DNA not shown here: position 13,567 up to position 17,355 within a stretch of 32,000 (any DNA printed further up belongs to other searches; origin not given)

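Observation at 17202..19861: Two operon-leading proteins (352 aa and ~535-549 aa) with no recognisable domain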

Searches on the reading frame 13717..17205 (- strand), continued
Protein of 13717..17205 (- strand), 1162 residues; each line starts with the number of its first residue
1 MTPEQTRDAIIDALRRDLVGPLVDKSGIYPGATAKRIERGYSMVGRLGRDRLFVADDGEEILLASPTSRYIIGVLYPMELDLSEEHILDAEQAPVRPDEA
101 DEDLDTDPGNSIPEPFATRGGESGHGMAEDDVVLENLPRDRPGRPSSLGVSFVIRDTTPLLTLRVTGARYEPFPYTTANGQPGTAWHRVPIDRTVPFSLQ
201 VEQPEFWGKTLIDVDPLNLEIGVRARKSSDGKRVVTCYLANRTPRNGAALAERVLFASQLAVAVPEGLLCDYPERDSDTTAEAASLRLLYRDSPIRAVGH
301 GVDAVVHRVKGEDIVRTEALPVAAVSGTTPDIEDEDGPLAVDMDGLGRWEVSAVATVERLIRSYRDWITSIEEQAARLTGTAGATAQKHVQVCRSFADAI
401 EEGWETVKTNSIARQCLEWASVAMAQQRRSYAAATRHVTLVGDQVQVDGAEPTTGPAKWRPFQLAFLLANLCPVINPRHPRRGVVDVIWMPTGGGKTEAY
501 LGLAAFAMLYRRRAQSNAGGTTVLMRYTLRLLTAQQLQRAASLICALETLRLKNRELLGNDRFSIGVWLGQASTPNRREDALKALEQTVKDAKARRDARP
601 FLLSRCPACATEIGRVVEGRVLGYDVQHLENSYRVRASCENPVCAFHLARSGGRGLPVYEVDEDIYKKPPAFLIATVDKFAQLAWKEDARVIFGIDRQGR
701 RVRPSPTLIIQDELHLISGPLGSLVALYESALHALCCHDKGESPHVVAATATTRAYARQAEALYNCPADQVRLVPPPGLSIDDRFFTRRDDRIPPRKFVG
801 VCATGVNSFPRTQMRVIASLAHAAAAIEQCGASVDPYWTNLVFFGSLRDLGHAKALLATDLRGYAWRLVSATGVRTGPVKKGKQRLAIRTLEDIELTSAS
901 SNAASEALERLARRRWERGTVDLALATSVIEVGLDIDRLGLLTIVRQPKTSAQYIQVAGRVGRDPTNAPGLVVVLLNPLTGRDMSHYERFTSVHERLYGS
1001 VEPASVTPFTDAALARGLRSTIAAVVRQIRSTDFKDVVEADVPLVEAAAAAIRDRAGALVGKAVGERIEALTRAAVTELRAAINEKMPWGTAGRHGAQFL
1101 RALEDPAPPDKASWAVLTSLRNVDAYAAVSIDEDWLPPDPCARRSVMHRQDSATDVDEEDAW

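Call 47: get_annotated_region(hit=H6, flank=9000)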
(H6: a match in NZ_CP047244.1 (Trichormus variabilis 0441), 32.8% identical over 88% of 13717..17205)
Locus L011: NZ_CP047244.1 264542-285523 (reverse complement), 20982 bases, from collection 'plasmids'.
description: Trichormus variabilis 0441 plasmid unnamed2, complete sequence
organism: Trichormus variabilis 0441 (NCBI taxid 375899)
taxonomy: Bacteria; Cyanobacteriota; Cyanophyceae; Nostocales; Nostocaceae; Trichormus; Trichormus variabilis; Trichormus variabilis 0441
host: -; source: cell culture,thermal spring; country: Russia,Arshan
typing (MOB-suite, as given by PLSDB): conjugative; replicon rep_cluster_1671; relaxase MOBP; mating-pair formation MPF_T
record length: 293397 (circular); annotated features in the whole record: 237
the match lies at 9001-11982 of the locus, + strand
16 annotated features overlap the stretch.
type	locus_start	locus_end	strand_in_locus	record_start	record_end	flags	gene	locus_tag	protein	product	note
CDS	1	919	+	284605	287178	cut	drmD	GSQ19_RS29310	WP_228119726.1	DISARM system SNF2-like helicase DrmD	-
CDS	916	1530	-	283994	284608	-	-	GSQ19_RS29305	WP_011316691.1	hypothetical protein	-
CDS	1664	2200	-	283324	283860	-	-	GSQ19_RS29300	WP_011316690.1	hypothetical protein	-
CDS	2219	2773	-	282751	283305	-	-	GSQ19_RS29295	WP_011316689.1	GNAT family N-acetyltransferase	-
CDS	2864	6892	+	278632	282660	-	-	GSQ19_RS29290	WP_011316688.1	DNA methyltransferase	-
CDS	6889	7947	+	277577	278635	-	-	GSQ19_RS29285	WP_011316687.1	ATP-binding protein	-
CDS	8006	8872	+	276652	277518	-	-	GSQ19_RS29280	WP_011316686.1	DUF4435 domain-containing protein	-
CDS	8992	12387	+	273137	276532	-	drmA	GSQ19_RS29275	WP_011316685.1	DISARM system helicase DrmA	-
CDS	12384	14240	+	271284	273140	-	-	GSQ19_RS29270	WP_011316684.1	DUF1998 domain-containing protein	-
CDS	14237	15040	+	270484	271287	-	drmC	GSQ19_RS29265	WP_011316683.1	DISARM system phospholipase D-like protein DrmC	-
CDS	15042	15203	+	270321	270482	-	-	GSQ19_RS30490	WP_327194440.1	hypothetical protein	-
CDS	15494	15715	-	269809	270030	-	-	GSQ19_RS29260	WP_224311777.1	helix-turn-helix domain-containing protein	-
CDS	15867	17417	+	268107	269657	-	-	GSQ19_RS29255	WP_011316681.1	hypothetical protein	-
CDS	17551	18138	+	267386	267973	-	-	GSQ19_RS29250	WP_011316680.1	hypothetical protein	-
CDS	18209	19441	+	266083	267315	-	-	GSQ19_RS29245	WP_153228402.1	DNA cytosine methyltransferase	GO:0006304 - DNA modification [Evidence IEA]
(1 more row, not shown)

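Call 56: search_protein_families(library=ncbifam, proteins=[L007:3718-4632:+, L006:13413-14399:+, L007:4623-6146:+, L006:14399-15931:+], max_evalue=10)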
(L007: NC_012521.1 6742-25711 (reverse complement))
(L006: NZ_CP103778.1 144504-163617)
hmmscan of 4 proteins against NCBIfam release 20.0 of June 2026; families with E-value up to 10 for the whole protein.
L007:3718-4632:+ (304 aa): 0 families

L006:13413-14399:+ (328 aa): 0 families

L007:4623-6146:+ (507 aa): 0 families

L006:14399-15931:+ (510 aa): 1 family
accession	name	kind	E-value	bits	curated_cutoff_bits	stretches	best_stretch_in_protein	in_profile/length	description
NF008955.0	PRK12297.1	equivalog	0.2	10.5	406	1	33-179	236-377/429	GTPase ObgE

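Call 65: search_dna_similar(query=L006:7977-11471:+, collection=plasmids, mode=protein, max_rows=60, max_evalue=1e-20)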
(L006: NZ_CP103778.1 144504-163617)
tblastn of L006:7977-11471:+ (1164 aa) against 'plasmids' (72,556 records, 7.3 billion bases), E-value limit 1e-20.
Records with a match: 93; places in all: 94; records where one place covers at least 80% of the query: 58.
Best place of each record, by identity: >=99% 1; <60% 92.
By first word of the organism name: Bacillus 17; Nostoc 7; Rhizobium 6; Halobacterium 6; Deinococcus 3; Lactiplantibacillus 3; Planktothrix 3; Rhodococcus 2; Calothrix 2; Shinella 2; and 36 more.
By predicted mobility (MOB-suite, as given by PLSDB): non-mobilizable 63; conjugative 20; mobilizable 10.
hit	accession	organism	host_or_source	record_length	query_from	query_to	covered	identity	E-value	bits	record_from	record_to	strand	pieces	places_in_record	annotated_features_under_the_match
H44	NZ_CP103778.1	Bacillus toyonensis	cell culture,Commercial plant nursery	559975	1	1164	100%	99.9%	0e+0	2414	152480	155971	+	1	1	DEAD/DEAH box helicase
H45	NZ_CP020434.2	Bacillus sp. FDAARGOS_235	Homo sapiens,blood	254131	4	1154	99%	44.7%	0e+0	998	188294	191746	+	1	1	helicase-related protein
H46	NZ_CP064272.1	Priestia megaterium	cell culture,Zoo anteater area soil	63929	3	1150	99%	44.3%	0e+0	962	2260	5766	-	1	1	helicase-related protein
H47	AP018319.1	Nostoc sp. HK-01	-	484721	4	1156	99%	42.5%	0e+0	908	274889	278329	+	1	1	helicase domain protein | hypothetical protein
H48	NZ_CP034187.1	Deinococcus psychrotolerans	whole organism,R2A medium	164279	7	1160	99%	38.0%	0e+0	785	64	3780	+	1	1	helicase-related protein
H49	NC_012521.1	Rhodococcus opacus B4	-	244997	2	1146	98%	37.6%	0e+0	780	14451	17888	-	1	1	helicase-related protein | NERD domain-containing protein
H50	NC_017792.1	Deinococcus gobiensis I-0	-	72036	65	1143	93%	33.9%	5e-170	565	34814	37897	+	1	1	helicase-related protein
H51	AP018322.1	Nostoc sp. HK-01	-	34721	428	1156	63%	49.6%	0e+0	720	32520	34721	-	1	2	helicase-like protein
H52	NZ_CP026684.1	Nostoc sp. 'Peltigera membranacea cyanobiont' N6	Lichen thallus,Peltigera membranacea ...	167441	9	1137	97%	31.0%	5e-146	494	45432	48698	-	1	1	drmA: DISARM system helicase DrmA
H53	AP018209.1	Calothrix brevissima NIES-22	-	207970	9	1137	97%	30.9%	9e-145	491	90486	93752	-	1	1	helicase-like protein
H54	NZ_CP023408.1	Streptomyces fungicidicus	Pig,cell culture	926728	68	1091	88%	33.8%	8e-161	538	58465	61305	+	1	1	helicase-related protein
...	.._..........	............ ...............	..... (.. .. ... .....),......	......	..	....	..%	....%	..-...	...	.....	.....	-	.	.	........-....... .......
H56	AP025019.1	Calothrix sp. PCC 7716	-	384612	9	1062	91%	31.5%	2e-139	476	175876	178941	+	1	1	Helicase-like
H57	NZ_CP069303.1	Shinella sp. PSBB067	monoisolate,Minnesota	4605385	58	1100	90%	31.8%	7e-136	465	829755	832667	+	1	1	none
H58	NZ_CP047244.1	Trichormus variabilis 0441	cell culture,thermal spring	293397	69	1107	89%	31.8%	1e-139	476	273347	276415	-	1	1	drmA: DISARM system helicase DrmA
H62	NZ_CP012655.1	Lactiplantibacillus plantarum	mixed culture,faecal sample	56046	56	1077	88%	31.8%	1e-143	488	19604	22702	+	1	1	helicase-related protein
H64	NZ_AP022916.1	Bacillus cereus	-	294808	68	1080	87%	31.3%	8e-143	485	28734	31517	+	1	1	drmA: DISARM system helicase DrmA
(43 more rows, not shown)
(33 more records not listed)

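Call 66: get_annotated_region(hit=H64, flank=9000)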
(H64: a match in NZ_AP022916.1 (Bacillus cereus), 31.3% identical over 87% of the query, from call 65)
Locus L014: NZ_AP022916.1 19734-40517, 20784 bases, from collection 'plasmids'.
description: Bacillus cereus strain MRY14-0105 plasmid pMRY14-0105_1, complete sequence
organism: Bacillus cereus (NCBI taxid 1396)
taxonomy: Bacteria; Bacillota; Bacilli; Bacillales; Bacillaceae; Bacillus; Bacillus cereus
host: -; source: -; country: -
typing (MOB-suite, as given by PLSDB): non-mobilizable; replicon rep_cluster_125; mating-pair formation MPF_T
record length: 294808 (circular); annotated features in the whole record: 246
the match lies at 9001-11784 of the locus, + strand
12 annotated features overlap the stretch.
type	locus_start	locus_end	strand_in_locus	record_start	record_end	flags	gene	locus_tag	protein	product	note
CDS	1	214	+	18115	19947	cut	-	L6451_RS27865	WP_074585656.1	hypothetical protein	-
CDS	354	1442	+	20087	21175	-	-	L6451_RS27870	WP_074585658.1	hypothetical protein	-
CDS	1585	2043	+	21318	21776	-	-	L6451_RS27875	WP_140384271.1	hypothetical protein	-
CDS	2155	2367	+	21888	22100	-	-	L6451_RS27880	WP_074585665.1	helix-turn-helix domain-containing protein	-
CDS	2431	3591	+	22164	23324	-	-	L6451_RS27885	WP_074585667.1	site-specific integrase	GO:0015074 - DNA integration [Evidence IEA]; GO:0006310 - DNA recombination [Evidence IEA]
CDS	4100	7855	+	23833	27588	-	-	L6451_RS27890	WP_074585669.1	AAA family ATPase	-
CDS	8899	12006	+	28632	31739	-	drmA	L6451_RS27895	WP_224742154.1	DISARM system helicase DrmA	-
CDS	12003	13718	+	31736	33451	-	-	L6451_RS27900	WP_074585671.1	DUF1998 domain-containing protein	-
CDS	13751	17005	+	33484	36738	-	-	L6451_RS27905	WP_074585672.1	helicase-related protein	-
CDS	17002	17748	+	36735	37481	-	-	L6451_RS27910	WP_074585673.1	DUF4391 domain-containing protein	-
CDS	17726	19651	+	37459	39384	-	-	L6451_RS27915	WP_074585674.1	site-specific DNA-methyltransferase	GO:0006306 - DNA methylation [Evidence IEA]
CDS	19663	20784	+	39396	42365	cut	-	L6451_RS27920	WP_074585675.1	DEAD/DEAH box helicase family protein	-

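Call 67: get_annotated_region(hit=H62, flank=9000)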
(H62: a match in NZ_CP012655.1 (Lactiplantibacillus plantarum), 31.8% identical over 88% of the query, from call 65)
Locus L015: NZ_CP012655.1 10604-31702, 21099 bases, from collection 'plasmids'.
description: Lactiplantibacillus plantarum strain HFC8 isolate Lactobacillus plantarum plasmid pMK02, complete sequence
organism: Lactiplantibacillus plantarum (NCBI taxid 1590)
taxonomy: Bacteria; Bacillota; Bacilli; Lactobacillales; Lactobacillaceae; Lactiplantibacillus; Lactiplantibacillus plantarum
host: -; source: mixed culture,faecal sample; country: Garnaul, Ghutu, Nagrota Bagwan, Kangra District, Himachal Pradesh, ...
typing (MOB-suite, as given by PLSDB): mobilizable; relaxase MOBQ
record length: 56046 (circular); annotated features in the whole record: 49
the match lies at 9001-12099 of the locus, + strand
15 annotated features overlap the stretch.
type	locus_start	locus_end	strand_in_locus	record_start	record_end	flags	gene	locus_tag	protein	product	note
CDS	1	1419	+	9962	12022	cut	mobQ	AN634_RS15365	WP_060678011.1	MobQ family relaxase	-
CDS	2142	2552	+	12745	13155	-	-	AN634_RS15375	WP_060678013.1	hypothetical protein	-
CDS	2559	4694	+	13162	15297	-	topB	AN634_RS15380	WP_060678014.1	type IA DNA topoisomerase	GO:0006265 - DNA topological change [Evidence IEA]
CDS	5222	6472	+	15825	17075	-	-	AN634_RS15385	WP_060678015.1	DNA cytosine methyltransferase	GO:0006304 - DNA modification [Evidence IEA]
CDS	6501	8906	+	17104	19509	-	-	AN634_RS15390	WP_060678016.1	hypothetical protein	-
CDS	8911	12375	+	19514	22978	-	-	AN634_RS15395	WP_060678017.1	helicase-related protein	-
CDS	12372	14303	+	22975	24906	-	-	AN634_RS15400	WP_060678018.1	DUF1998 domain-containing protein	-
CDS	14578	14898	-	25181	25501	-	-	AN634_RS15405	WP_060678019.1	hypothetical protein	-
CDS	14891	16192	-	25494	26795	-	-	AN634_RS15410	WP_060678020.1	Y-family DNA polymerase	-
CDS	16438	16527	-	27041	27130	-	-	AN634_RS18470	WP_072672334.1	putative holin-like toxin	-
CDS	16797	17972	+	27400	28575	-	-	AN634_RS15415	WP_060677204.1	IS256 family transposase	-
CDS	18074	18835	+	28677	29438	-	-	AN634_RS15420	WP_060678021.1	hypothetical protein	-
CDS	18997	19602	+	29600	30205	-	-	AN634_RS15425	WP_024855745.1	recombinase family protein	GO:0006310 - DNA recombination [Evidence IEA]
CDS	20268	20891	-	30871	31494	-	-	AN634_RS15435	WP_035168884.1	MarC family protein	-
CDS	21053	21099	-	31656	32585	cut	-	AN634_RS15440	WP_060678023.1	IS30-like element ISLpl1 family transposase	GO:0006313 - DNA transposition [Evidence IEA]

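Call 69: search_protein_families(library=ncbifam, proteins=[L015:6501-8906:+, L008:4720-6114:+, L015:8911-12375:+, L006:7977-11471:+], max_evalue=0.01)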
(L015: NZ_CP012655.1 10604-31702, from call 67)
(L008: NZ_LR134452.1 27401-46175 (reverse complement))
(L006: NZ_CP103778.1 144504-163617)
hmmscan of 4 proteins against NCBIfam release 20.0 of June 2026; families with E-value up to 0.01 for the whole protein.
L015:6501-8906:+ (801 aa): 0 families

L008:4720-6114:+ (464 aa): 2 families
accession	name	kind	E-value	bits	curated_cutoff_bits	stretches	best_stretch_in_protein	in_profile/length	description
NF053588.1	GTPPhKinYjbM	equivalog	3.2e-07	30.3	320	1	37-207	40-188/201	GTP diphosphokinase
TIGR00691.1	spoT_relA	subfamily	0.00012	20.6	499.2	1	17-78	189-247/687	RelA/SpoT family protein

L015:8911-12375:+ (1154 aa): 6 families
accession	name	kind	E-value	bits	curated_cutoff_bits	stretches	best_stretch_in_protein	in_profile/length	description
NF038325.1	DISARM_DrmAS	equivalog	1.6e-258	861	950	2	705-1142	723-1159/1165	DISARM system helicase DrmA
NF038326.1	DISARM_DrmAL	exception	1.3e-195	652.3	999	4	705-1142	885-1323/1329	DISARM system helicase DrmA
TIGR03817.1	DECH_helic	hypoth_equivalog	0.00068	18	874.1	1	924-976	330-382/742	helicase/secretion neighborhood putative DEAH-box helicase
TIGR01533.1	lipo_e_P4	equivalog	0.00072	18.9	216.05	1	343-446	85-185/273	5'-nucleotidase, lipoprotein e(P4) family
NF008169.0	PRK10917.2-3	equivalog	0.0015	17.2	555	1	924-984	486-547/610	ATP-dependent DNA helicase RecG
TIGR04121.1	DEXH_lig_assoc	equivalog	0.008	13.9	850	0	926-966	305-342/804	ligase-associated DNA damage response DEXH box helicase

L006:7977-11471:+ (1164 aa): 11 families
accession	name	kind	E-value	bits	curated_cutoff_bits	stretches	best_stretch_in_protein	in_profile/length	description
NF038325.1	DISARM_DrmAS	equivalog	2.9e-270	899.8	950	2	58-717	19-685/1165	DISARM system helicase DrmA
NF038326.1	DISARM_DrmAL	exception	1.1e-183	612.8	999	4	722-1112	886-1275/1329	DISARM system helicase DrmA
NF041067.1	DpdJ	equivalog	6.3e-07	27.4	800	1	933-1075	568-710/1482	protein DpdJ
NF008169.0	PRK10917.2-3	equivalog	0.0002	20.1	555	1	935-981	483-530/610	ATP-dependent DNA helicase RecG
TIGR00643.1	recG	equivalog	0.00084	18.1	659.4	1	936-982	507-554/629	ATP-dependent DNA helicase RecG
NF008163.0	PRK10917.1-1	equivalog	0.0024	16.3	796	1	935-980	540-586/692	ATP-dependent DNA helicase RecG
NF008166.0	PRK10917.1-4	equivalog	0.0034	15.5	864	1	934-981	552-600/705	ATP-dependent DNA helicase RecG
NF008168.0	PRK10917.2-2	equivalog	0.0035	15.7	718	1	936-981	636-682/795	ATP-dependent DNA helicase RecG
TIGR03817.1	DECH_helic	hypoth_equivalog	0.0051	15.1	874.1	1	942-998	334-387/742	helicase/secretion neighborhood putative DEAH-box helicase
NF010338.0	PRK13767.1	equivalog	0.0065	14.7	849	0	937-981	341-385/877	ATP-dependent helicase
NF008170.0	PRK10917.2-4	equivalog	0.0085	14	975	0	914-985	653-720/826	ATP-dependent DNA helicase RecG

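Call 70: search_protein_families(library=pfam, proteins=[L007:3718-4632:+, L006:13413-14399:+, L015:6501-8906:+, L006:14399-15931:+], max_evalue=10)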
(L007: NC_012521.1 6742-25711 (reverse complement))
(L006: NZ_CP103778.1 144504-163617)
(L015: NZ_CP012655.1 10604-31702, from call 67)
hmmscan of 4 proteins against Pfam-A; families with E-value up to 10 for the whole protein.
L007:3718-4632:+ (304 aa): 0 families

L006:13413-14399:+ (328 aa): 0 families

L015:6501-8906:+ (801 aa): 3 families
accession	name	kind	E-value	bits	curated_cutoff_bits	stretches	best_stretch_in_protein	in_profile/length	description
PF14890.11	Intein_splicing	-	0.01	16.1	35.8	1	554-721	14-115/155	Intein splicing domain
PF03202.18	Lipoprotein_10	-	0.057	14.2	22.4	1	509-560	56-106/128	Putative mycoplasma lipoprotein, C-terminal region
PF19164.5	DUF5846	-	2.1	8.8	27.7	1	61-110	49-100/117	Family of unknown function (DUF5846)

L006:14399-15931:+ (510 aa): 1 family
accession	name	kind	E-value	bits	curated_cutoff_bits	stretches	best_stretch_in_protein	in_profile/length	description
PF11380.13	Stealth_CR2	-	0.057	14.1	39.4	1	80-118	4-42/108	Stealth protein CR2, conserved region 2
